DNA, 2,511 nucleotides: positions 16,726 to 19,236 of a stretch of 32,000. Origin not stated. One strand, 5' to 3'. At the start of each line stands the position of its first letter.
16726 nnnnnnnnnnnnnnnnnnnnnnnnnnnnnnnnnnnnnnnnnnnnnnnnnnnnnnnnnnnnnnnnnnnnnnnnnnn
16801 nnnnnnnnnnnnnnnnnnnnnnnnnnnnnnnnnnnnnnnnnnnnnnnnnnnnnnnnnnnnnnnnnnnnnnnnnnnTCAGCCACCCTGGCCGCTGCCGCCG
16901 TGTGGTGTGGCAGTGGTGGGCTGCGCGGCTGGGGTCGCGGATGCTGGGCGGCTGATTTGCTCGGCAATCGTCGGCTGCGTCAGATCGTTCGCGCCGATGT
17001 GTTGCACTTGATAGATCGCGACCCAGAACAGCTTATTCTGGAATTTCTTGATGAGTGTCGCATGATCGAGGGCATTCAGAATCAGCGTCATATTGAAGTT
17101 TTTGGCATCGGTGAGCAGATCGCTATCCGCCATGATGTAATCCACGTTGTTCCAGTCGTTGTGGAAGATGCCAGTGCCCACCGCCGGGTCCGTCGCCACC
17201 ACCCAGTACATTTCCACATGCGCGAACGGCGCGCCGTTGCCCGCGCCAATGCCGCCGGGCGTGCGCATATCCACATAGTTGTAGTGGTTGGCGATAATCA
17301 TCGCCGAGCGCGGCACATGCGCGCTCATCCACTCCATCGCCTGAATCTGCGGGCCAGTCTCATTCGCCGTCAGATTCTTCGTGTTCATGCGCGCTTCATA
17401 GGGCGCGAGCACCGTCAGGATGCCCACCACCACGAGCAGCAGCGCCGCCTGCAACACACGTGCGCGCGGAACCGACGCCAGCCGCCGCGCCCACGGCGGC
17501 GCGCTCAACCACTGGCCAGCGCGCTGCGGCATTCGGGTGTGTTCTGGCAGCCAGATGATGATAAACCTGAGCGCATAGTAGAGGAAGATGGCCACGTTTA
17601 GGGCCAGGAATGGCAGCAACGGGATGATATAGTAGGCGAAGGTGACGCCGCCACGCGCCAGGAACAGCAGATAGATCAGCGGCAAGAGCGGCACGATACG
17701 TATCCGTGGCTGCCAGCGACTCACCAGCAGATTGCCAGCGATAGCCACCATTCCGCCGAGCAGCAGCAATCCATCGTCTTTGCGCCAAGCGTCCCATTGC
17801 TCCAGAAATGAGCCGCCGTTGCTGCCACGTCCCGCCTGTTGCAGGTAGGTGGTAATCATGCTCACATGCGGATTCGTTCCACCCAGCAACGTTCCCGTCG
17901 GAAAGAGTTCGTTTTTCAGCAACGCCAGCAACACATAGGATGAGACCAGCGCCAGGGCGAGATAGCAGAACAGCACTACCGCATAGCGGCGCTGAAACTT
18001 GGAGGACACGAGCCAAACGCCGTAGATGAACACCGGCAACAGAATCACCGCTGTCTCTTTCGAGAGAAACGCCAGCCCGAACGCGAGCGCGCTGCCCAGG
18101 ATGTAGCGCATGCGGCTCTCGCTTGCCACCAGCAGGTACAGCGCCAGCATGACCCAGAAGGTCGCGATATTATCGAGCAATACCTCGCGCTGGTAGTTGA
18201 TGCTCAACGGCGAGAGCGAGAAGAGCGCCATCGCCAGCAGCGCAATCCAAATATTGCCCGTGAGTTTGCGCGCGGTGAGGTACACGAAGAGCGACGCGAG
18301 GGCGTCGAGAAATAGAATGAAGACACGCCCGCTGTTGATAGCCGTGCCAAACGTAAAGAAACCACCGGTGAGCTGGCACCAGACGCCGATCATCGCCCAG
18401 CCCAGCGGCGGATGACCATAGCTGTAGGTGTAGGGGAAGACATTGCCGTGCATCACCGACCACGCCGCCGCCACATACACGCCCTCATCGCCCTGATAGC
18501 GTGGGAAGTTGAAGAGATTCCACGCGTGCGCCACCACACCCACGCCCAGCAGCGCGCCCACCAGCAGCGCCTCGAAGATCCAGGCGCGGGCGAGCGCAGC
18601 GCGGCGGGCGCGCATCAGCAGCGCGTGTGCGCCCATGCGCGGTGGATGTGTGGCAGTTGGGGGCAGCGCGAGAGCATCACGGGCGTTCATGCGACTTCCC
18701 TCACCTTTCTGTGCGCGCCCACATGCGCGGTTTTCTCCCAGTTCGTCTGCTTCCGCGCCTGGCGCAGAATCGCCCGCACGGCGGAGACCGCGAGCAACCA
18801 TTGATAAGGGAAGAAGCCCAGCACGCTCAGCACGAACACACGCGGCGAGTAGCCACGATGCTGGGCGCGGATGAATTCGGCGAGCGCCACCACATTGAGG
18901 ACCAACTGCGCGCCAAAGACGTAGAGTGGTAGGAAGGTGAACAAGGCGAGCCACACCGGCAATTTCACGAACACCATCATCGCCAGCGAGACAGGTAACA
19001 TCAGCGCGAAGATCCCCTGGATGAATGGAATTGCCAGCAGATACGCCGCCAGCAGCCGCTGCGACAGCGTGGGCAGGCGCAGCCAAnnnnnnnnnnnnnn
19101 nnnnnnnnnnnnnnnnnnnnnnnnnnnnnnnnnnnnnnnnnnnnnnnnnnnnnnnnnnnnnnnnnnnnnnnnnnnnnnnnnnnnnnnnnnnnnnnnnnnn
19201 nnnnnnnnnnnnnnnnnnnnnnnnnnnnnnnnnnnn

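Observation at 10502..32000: Glycan island combining two processive GT2 synthases with three GT-C transferases, three GH-like modules, a flippase-like protein and a radical SAM enzyme: candidate undescribed envelope/EPS pathway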

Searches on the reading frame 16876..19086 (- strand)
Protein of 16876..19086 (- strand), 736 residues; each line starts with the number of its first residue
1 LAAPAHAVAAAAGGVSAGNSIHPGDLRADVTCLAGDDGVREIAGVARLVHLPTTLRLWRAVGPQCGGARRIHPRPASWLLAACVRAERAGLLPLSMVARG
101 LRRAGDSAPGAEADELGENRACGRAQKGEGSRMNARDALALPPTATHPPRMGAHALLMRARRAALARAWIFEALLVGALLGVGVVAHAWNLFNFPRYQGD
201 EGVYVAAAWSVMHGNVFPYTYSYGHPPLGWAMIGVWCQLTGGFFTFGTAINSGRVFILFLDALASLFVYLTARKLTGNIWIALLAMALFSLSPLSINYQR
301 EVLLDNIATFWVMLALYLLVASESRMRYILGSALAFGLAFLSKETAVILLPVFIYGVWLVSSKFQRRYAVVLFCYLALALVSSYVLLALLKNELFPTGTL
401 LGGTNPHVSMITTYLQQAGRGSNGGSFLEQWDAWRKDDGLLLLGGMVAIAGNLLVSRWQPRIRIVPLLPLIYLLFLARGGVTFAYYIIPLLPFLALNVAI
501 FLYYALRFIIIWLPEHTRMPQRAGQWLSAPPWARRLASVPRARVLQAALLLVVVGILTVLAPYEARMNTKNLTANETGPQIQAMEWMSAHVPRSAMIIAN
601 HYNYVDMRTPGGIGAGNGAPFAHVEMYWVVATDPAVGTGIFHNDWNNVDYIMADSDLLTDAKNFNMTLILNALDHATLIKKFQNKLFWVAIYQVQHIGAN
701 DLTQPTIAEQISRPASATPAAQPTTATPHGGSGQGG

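Call 5: search_protein_families(library=pfam, proteins=[window:16876-19086:-], max_evalue=0.01)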
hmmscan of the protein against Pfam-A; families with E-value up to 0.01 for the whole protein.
window:16876-19086:- (736 aa): 2 families
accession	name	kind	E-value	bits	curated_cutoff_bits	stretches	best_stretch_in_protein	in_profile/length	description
PF13231.12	PMT_2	-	1.6e-13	51.6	26.1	1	225-382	2-155/160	Dolichyl-phosphate-mannose-protein mannosyltransferase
PF02366.24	PMT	-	1.6e-09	38.1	22.7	1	183-383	7-225/245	Dolichyl-phosphate-mannose-protein mannosyltransferase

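Call 7: search_protein_families(library=ncbifam, proteins=[window:16876-19086:-], max_evalue=0.01)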
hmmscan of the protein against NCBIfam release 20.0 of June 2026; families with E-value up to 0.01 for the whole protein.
window:16876-19086:- (736 aa): 1 family
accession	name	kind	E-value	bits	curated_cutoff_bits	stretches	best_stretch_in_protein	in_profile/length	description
NF009784.2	PRK13279.1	equivalog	5.7e-05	21.9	567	1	233-385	64-217/539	lipid IV(A) 4-amino-4-deoxy-L-arabinosyltransferase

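Call 39: search_solved_structures(query=window:16876-18690:-, max_evalue=0.01)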
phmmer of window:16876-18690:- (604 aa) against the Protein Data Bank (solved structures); distinct sequences matched with E-value up to 0.01: 0.
